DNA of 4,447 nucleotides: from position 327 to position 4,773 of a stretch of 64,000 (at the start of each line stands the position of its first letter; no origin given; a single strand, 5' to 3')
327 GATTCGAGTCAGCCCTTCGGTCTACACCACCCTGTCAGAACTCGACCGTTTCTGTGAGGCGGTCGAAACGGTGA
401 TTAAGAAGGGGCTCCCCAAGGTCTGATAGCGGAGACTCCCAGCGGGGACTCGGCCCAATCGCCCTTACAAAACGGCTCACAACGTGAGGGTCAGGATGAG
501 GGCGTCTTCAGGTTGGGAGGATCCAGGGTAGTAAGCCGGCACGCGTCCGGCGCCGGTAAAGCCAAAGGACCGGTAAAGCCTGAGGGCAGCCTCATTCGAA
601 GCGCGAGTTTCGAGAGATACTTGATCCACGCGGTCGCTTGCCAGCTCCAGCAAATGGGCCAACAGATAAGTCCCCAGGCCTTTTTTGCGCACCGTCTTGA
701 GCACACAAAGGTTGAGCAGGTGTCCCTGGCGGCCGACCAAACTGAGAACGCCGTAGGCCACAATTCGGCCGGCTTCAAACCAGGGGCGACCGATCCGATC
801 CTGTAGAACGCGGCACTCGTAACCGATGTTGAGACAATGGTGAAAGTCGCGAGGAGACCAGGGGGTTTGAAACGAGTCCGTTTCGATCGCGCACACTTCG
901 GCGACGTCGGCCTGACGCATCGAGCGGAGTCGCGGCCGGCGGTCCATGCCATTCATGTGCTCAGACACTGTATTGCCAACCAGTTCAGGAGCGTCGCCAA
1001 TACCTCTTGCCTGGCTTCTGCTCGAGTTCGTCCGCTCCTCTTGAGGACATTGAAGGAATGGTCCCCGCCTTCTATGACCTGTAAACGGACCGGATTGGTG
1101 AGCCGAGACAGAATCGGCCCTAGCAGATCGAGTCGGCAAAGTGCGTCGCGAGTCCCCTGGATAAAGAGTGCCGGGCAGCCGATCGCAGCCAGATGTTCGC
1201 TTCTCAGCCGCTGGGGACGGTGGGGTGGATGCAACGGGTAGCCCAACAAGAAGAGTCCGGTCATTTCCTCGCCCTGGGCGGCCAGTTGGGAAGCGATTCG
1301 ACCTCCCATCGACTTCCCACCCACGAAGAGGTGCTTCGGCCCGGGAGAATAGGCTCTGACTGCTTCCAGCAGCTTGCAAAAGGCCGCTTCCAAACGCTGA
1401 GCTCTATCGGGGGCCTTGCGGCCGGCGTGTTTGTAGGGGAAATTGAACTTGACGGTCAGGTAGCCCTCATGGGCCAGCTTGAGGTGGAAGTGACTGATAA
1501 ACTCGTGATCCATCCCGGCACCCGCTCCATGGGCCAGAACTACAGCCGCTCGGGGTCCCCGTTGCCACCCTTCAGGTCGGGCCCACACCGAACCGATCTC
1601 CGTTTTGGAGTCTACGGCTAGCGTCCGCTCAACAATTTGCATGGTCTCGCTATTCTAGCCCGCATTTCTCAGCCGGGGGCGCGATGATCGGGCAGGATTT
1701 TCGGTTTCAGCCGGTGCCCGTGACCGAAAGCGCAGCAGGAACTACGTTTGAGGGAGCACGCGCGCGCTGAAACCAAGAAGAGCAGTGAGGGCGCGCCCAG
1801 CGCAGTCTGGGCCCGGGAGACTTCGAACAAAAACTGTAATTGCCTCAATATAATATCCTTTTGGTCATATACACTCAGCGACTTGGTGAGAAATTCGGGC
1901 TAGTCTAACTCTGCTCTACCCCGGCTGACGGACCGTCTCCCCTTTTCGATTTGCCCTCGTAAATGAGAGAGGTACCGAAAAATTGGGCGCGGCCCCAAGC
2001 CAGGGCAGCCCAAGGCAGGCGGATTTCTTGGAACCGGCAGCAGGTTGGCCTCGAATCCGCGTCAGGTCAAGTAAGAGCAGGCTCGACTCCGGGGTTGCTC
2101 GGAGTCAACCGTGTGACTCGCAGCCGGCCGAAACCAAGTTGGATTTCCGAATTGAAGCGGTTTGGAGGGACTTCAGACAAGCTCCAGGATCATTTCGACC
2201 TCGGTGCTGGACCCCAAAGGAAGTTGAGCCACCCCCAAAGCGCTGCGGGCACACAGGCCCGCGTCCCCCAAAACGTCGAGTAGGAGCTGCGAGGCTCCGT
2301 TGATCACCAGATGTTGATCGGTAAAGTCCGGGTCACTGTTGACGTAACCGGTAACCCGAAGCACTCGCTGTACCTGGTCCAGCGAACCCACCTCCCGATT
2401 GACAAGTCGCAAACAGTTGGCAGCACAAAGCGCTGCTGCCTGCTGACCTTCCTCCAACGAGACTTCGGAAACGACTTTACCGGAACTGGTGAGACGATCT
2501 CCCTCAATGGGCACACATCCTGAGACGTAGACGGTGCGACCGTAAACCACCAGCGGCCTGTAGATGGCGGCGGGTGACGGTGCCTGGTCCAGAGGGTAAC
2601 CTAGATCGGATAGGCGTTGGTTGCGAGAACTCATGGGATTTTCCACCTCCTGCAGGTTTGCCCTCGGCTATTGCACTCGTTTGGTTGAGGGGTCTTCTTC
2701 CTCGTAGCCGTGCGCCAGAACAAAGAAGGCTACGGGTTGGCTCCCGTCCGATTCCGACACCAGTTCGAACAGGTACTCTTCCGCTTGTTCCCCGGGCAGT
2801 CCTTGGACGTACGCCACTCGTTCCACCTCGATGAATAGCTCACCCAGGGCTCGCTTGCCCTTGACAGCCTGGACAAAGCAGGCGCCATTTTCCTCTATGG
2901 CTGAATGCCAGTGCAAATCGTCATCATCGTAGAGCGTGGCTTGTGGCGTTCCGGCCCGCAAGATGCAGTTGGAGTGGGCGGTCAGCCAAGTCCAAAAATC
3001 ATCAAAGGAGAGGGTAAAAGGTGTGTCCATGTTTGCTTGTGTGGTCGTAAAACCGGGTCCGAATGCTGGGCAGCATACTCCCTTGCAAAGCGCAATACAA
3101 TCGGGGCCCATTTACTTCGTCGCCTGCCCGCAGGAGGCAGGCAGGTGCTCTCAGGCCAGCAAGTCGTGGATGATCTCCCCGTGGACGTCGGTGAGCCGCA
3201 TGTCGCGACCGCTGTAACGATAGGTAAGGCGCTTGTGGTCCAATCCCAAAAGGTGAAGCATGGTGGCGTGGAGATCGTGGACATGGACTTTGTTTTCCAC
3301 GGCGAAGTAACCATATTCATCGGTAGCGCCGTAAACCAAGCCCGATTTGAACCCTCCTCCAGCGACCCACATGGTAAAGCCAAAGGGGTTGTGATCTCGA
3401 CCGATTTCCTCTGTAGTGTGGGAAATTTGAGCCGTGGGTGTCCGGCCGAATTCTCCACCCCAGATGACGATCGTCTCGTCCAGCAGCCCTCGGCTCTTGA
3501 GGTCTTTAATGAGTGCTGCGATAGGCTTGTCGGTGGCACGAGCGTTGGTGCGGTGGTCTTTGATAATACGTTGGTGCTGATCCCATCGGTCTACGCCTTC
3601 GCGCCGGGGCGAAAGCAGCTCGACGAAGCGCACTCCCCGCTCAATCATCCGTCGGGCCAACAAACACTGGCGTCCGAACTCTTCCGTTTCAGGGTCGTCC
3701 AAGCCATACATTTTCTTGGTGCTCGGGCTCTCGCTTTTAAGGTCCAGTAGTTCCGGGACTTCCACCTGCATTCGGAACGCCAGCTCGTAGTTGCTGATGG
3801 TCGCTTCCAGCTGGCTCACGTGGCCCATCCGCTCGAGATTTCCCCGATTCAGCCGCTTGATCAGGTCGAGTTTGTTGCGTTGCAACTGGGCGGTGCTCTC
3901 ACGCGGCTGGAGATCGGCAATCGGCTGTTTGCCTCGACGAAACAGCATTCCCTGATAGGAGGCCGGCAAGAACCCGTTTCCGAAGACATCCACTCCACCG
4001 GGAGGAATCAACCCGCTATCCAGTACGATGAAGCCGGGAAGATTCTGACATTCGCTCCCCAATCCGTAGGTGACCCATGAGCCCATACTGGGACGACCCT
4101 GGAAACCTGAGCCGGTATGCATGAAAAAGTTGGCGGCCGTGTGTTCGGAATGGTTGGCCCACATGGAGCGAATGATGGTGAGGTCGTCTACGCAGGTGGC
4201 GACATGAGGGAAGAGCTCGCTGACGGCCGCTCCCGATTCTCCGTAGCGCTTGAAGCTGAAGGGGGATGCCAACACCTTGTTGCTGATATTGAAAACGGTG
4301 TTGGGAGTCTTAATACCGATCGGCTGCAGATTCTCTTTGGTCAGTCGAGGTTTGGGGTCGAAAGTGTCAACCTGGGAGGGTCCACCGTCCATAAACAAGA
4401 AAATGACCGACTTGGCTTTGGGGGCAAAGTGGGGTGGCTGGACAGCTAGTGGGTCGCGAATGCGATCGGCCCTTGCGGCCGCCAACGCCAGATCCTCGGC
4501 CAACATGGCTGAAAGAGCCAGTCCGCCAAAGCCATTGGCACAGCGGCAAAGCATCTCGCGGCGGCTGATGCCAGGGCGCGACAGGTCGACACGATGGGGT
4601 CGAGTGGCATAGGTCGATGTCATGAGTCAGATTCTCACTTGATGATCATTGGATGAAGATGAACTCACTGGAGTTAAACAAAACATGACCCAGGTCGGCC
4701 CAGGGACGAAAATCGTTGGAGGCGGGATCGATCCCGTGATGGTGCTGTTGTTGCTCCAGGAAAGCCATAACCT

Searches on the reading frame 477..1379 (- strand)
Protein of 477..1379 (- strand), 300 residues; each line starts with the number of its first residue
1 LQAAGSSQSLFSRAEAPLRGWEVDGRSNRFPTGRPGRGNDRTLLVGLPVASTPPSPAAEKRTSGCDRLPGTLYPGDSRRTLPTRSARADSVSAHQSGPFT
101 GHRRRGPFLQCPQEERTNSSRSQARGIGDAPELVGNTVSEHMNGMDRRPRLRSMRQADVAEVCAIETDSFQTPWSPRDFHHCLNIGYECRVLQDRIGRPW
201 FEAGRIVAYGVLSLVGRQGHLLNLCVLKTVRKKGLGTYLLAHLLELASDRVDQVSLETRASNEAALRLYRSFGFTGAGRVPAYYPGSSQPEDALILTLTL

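Call 28: search_protein_families(library=pfam, proteins=[window:477-1379:-], max_evalue=0.001)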
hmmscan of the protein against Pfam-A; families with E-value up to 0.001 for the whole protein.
window:477-1379:- (300 aa): 4 families
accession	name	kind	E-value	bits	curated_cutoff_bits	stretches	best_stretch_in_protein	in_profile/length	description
PF00583.31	Acetyltransf_1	-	1.4e-14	54.7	20.7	1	161-274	3-116/116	Acetyltransferase (GNAT) family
PF13508.13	Acetyltransf_7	-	1.1e-10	42.1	27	1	203-275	11-83/84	Acetyltransferase (GNAT) domain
PF13673.13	Acetyltransf_10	-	5.9e-09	36.4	23.6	1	202-276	38-109/128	Acetyltransferase (GNAT) domain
PF08445.16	FR47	-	1.6e-08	34.9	22.1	1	218-275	21-78/86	FR47-like protein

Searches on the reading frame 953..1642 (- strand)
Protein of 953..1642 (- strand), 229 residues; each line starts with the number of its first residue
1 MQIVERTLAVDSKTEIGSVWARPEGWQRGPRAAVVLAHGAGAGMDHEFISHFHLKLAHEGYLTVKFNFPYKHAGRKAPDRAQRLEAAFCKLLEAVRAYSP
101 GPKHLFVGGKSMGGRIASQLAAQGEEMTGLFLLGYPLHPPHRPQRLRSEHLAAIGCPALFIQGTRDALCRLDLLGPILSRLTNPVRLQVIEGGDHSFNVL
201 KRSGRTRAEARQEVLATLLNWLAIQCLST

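Call 28: search_protein_families(library=pfam, proteins=[window:953-1642:-], max_evalue=0.001)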
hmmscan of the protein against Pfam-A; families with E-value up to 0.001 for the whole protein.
window:953-1642:- (229 aa): 7 families
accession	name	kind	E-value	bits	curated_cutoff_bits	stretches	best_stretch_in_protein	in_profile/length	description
PF20408.4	Abhydrolase_11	-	1.4e-57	195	27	1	31-222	2-192/193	Alpha/beta hydrolase domain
PF12695.13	Abhydrolase_5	-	1.4e-10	41.7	27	1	40-196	6-141/164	Alpha/beta hydrolase family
PF01738.24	DLH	-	1.2e-08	35.2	21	1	30-223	12-214/217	Dienelactone hydrolase family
PF12146.15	Hydrolase_4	-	4.7e-08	33.1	27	1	30-134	3-108/239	Serine aminopeptidase, S33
PF00561.26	Abhydrolase_1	-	4.8e-07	30.1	25.8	1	33-142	2-108/245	alpha/beta hydrolase fold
PF12697.13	Abhydrolase_6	-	1.7e-05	26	26.3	0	34-129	1-88/217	Alpha/beta hydrolase family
PF07859.19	Abhydrolase_3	-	0.00028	21.2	25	1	66-137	33-109/210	alpha/beta hydrolase fold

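Call 62: find_encoding_contigs(protein=window:953-1642:-, flank=10000, max_places=1)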
Protein window:953-1642:- (229 aa): no gene with exactly this product is on record in the collection.

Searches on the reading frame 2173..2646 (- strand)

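Call 28: search_protein_families(library=pfam, proteins=[window:2173-2646:-], max_evalue=0.001)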
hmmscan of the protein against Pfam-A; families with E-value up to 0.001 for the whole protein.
window:2173-2646:- (157 aa): 2 families
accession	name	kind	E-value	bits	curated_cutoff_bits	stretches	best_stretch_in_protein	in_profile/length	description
PF01042.26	Ribonuc_L-PSP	-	3.5e-12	46.8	27.3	1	21-153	3-118/121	Endoribonuclease L-PSP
PF14588.11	YjgF_endoribonc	-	7.9e-12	45.7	35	1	12-155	4-147/148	YjgF/chorismate_mutase-like, putative endoribonuclease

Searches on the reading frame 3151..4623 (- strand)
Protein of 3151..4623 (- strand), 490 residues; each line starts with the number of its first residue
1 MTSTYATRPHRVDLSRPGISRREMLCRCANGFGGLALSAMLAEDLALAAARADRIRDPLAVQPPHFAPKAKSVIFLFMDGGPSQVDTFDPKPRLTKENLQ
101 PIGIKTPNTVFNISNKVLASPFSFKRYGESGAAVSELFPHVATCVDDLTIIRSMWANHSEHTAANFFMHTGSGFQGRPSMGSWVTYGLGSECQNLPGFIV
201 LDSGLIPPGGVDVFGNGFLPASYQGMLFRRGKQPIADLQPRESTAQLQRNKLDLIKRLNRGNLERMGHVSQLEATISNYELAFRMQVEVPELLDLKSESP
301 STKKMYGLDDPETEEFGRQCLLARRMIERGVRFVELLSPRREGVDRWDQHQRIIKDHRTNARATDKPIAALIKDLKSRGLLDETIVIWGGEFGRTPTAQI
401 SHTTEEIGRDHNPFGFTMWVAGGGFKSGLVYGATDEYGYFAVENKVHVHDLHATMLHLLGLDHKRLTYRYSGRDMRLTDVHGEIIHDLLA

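Call 15: find_encoding_contigs(protein=window:3151-4623:-, flank=10000, max_places=1)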
Protein window:3151-4623:- (490 aa): no gene with exactly this product is on record in the collection.

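Call 28: search_protein_families(library=pfam, proteins=[window:3151-4623:-], max_evalue=0.001)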
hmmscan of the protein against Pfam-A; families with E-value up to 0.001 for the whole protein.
window:3151-4623:- (490 aa): 1 family
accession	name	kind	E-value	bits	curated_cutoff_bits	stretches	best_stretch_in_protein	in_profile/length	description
PF07394.17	DUF1501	-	4e-148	494.2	27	1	70-489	1-390/390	Protein of unknown function (DUF1501)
